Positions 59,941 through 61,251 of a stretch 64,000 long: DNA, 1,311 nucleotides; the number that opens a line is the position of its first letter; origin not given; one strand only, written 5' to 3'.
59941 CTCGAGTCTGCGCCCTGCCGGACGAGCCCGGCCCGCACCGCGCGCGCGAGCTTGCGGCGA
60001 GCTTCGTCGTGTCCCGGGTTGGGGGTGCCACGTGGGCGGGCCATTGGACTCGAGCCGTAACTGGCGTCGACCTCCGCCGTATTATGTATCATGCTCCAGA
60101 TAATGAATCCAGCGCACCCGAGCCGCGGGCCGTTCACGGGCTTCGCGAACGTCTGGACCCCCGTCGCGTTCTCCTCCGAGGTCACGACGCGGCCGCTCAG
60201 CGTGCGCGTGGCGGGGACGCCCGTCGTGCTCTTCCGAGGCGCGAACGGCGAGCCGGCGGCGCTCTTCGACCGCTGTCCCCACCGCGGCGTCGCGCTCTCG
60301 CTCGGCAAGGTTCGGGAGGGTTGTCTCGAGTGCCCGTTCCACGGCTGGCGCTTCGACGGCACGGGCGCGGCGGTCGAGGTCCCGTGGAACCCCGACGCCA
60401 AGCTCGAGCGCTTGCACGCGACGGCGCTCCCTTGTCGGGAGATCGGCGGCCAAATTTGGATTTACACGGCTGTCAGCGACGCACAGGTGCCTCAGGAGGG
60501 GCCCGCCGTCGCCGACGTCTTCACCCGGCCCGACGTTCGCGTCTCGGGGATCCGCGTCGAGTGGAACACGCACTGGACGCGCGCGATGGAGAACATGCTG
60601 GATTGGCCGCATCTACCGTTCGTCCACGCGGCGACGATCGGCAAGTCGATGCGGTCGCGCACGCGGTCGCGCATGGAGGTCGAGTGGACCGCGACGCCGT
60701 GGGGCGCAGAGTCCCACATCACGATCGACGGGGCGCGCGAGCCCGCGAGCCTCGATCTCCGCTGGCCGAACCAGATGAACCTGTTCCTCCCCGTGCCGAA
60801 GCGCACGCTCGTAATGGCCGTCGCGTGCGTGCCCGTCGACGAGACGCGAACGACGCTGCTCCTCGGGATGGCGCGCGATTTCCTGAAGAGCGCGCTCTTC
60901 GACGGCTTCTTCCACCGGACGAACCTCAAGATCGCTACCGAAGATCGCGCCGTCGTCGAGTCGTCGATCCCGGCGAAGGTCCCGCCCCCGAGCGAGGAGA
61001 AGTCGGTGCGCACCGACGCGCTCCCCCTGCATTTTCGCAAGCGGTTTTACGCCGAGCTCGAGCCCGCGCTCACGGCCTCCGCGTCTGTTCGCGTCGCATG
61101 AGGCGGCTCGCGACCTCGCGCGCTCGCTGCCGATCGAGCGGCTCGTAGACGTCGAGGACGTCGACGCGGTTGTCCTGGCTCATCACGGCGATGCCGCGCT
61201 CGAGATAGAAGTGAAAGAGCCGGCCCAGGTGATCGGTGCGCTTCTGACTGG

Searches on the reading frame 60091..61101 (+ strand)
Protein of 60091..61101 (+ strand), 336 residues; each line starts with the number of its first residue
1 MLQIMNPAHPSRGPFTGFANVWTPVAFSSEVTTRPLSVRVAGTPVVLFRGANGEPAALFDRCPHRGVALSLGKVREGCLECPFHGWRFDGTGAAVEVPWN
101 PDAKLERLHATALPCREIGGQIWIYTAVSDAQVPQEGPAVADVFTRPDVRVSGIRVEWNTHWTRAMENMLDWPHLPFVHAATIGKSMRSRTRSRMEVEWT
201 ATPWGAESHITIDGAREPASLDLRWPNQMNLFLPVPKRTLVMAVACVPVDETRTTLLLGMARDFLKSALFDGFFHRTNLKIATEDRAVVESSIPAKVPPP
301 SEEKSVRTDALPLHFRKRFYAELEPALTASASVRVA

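Call 23: search_protein_families(library=pfam, proteins=[window:60091-61101:+], max_evalue=0.0001)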
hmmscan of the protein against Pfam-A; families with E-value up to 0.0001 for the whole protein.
window:60091-61101:+ (336 aa): 2 families
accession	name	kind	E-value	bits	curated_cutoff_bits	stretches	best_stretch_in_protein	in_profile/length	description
PF00355.32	Rieske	-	8.9e-22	77.3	20.3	1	22-100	2-81/88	Rieske [2Fe-2S] domain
PF19112.6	VanA_C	-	2.6e-16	60.8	23.5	1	241-318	106-186/193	Vanillate O-demethylase oxygenase C-terminal domain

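Call 34: search_solved_structures(query=window:60091-61101:+, max_evalue=0.00001)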
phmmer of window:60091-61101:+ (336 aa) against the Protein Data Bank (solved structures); distinct sequences matched with E-value up to 0.00001: 31.
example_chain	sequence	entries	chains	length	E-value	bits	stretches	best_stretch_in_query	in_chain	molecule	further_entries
9ina_A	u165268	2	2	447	4.1e-23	85.3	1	19-183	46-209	Rieske (2Fe-2S) domain protein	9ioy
3gb4_A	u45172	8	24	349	1.1e-20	77.4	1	18-185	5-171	DdmC | Dicamba O-demethylase, oxygenase component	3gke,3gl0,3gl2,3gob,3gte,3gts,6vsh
7fhr_A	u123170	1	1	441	3.2e-20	75.8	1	18-214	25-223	Putative Phthalate 4,5-dioxygenase, subunit alpha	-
6icl_A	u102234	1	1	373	7.7e-20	74.6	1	34-323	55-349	Methylxanthine N3-demethylase NdmB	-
6ick_A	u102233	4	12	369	2.2e-19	73.1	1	32-325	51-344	Methylxanthine N1-demethylase NdmA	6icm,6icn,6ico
7fjl_A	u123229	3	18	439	3.2e-19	72.6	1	21-182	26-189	Rieske (2Fe-2S) domain protein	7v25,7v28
6wn3_A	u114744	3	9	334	3.2e-19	72.6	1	37-312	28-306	SxtT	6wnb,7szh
6icp_A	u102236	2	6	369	4.3e-19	72.1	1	32-325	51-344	Methylxanthine N1-demethylase NdmA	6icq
6wnc_A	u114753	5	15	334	1.8e-18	70.1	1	37-191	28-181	SxtDIOX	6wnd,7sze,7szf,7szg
7qwt_A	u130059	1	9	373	8e-16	61.4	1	15-183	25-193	Rieske (2Fe-2S) domain protein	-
3gkq_A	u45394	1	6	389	6.8e-15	58.3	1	16-183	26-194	Terminal oxygenase component of carbazole 1,9a-dioxygenase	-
1z01_A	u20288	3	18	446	2.8e-14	56.3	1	9-134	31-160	2-oxo-1,2-dihydroquinoline 8-monooxygenase, oxygenase component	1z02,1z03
3gcf_A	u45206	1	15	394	5.2e-13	52.1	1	16-179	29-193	Terminal oxygenase component of carbazole 1,9a-dioxygenase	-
4nb8_A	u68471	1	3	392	1.2e-12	50.9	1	16-181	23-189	Terminal oxygenase component of carbazole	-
4nb9_A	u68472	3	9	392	1.2e-12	50.9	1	16-181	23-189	Terminal oxygenase component of carbazole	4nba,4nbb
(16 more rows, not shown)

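Call 35: search_protein_families(library=ncbifam, proteins=[window:60091-61101:+], max_evalue=1e-10)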
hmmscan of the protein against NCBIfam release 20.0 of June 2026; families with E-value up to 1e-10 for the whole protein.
window:60091-61101:+ (336 aa): 2 families
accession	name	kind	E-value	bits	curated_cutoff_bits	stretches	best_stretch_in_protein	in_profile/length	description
NF052579.1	BetMthstMoxSdmAMthl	equivalog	7.7e-18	64.6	600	1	20-179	16-178/351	4beta-methylsterol monooxygenase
NF041683.1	ant_diox_AndAb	equivalog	7.4e-11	42.1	150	0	22-98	2-79/100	anthranilate 1,2-dioxygenase ferredoxin subunit AndAb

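Call 74: search_protein_families(library=ncbifam, proteins=[window:60091-61101:+], max_evalue=0.00001)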
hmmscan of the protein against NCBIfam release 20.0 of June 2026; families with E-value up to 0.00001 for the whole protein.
window:60091-61101:+ (336 aa): 6 families
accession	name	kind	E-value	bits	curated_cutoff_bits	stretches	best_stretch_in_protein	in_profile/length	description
NF052579.1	BetMthstMoxSdmAMthl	equivalog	7.7e-18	64.6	600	1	20-179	16-178/351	4beta-methylsterol monooxygenase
NF041683.1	ant_diox_AndAb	equivalog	7.4e-11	42.1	150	1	22-98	2-79/100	anthranilate 1,2-dioxygenase ferredoxin subunit AndAb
TIGR03229.1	benzo_1_2_benA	equivalog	1.5e-07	30.6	780.95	1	25-98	42-118/433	benzoate 1,2-dioxygenase large subunit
NF041684.1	ant_diox_AndAc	equivalog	2e-07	30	750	1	21-100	46-128/418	anthranilate 1,2-dioxygenase large subunit AndAc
TIGR03228.1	anthran_1_2_A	equivalog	5.2e-07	28.7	671.9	1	19-97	36-117/438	anthranilate 1,2-dioxygenase large subunit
NF058607.1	GlBtMonoOxGbcA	equivalog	6.8e-06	24.8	670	1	20-125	54-164/420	glycine betaine monooxygenase oxygenase subunit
